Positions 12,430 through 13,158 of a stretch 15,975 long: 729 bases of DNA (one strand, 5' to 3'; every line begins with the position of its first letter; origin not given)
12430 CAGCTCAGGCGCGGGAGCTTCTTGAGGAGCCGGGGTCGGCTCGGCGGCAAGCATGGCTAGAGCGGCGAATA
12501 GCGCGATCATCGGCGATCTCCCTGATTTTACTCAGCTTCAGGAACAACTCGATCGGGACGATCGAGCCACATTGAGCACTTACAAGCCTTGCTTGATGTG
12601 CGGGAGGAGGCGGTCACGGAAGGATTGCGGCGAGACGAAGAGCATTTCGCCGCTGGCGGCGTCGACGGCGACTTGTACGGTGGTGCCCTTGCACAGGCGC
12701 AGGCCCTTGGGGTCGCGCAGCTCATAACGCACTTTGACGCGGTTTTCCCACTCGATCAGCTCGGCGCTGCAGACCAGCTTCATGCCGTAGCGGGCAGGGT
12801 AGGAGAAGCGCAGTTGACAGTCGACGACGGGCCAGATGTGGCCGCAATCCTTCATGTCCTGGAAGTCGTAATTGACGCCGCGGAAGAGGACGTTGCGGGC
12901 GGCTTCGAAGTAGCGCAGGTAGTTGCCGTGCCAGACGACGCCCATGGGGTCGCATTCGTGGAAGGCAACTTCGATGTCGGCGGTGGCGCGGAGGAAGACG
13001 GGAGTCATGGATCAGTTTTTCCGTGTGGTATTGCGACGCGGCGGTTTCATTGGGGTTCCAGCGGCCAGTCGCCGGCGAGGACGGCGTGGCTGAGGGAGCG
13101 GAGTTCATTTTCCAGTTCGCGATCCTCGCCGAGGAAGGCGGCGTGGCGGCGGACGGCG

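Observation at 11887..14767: Orphan RHH / ammonia-lyase / hotdog-thioesterase / LolA-like operon resembling the starter-and-export part of aryl-polyene or flexirubin clusters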

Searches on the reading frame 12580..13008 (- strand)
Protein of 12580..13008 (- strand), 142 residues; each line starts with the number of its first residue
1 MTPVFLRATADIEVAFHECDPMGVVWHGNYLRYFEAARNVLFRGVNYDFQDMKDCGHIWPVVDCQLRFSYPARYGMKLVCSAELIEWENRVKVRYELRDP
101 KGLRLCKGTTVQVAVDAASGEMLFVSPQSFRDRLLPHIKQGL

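Call 4: search_protein_families(library=pfam, proteins=[window:12580-13008:-], max_evalue=0.01)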
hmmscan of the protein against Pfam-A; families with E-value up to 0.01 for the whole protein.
window:12580-13008:- (142 aa): 2 families
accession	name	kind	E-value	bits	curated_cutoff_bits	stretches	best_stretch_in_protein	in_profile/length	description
PF13279.12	4HBT_2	-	8.7e-11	42.8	25.5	1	14-120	1-109/122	Thioesterase-like superfamily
PF03061.28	4HBT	-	3.6e-09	37.3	20.6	1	22-104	1-77/79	Thioesterase superfamily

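Call 7: search_protein_families(library=ncbifam, proteins=[window:12580-13008:-], max_evalue=0.01)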
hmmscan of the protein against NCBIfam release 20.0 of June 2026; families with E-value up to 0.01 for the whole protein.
window:12580-13008:- (142 aa): 4 families
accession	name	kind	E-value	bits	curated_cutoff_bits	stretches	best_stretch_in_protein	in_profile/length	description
NF047424.1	MenI_Staph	exception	9e-15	54.8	225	1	8-117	4-114/148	1,4-dihydroxy-2-naphthoyl-CoA hydrolase MenI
TIGR00051.1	TIGR00051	subfamily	2.5e-14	53.6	68.7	1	14-119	4-110/117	YbgC/FadM family acyl-CoA thioesterase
TIGR02799.1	thio_ybgC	equivalog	3.5e-11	43.5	141.35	1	11-118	4-112/126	tol-pal system-associated acyl-CoA thioesterase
NF008065.0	PRK10800.1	equivalog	2e-05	24.7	185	1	12-87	10-85/134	tol-pal system-associated acyl-CoA thioesterase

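Call 35: list_cluster_members(proteins=[P0001, window:12580-13008:-, window:11887-12510:-, window:14579-14767:-])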
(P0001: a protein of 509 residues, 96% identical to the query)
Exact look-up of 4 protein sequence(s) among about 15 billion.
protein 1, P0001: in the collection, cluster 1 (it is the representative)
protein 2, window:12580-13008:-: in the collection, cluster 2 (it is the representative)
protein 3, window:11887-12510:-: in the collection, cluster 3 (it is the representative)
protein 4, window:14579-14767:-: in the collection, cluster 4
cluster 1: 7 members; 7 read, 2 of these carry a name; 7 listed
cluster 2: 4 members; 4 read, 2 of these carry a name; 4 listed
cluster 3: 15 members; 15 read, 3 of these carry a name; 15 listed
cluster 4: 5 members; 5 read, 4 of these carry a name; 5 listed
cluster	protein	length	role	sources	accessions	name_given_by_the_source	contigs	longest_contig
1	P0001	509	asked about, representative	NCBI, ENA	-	-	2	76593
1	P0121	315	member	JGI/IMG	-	histidine ammonia-lyase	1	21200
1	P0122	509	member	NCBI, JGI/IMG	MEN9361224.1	MAG: hypothetical protein RL095_2759 [Verrucomicrobiota bacterium] | histidine ammonia-lyase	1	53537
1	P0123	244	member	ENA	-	-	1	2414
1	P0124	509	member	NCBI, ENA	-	-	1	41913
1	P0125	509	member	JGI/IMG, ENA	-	-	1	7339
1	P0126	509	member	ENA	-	-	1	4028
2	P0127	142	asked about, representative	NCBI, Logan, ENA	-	-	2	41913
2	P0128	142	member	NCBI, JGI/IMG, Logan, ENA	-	acyl-CoA thioester hydrolase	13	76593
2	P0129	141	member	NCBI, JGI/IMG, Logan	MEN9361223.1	MAG: hypothetical protein RL095_2758 [Verrucomicrobiota bacterium] | acyl-CoA thioester hydrolase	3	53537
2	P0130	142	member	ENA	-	-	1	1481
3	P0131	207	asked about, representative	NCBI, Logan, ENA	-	-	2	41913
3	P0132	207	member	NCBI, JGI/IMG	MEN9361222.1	MAG: hypothetical protein RL095_2757 [Verrucomicrobiota bacterium] | outer membrane lipoprotein-sorting protein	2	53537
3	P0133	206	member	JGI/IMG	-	outer membrane lipoprotein-sorting protein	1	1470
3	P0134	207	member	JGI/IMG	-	outer membrane lipoprotein-sorting protein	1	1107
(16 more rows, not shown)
